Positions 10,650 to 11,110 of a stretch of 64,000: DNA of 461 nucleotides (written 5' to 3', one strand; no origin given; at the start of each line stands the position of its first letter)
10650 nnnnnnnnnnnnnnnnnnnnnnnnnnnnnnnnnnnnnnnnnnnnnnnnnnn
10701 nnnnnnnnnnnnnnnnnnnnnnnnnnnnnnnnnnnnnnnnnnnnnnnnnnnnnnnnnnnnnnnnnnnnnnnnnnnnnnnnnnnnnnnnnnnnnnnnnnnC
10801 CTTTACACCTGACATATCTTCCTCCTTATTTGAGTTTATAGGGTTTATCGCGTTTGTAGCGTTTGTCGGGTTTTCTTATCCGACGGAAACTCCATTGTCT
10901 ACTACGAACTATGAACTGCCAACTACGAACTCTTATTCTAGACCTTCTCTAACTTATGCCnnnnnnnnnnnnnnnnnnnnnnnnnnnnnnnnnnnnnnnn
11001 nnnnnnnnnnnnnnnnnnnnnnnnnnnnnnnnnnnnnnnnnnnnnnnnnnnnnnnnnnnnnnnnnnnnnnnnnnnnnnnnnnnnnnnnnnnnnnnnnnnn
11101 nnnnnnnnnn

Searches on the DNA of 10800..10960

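Call 64: search_rna_families(source=window, start=10800, end=10960, threshold=evalue, max_evalue=1)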
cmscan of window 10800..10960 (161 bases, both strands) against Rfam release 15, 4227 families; matches with E-value up to 1: 0.
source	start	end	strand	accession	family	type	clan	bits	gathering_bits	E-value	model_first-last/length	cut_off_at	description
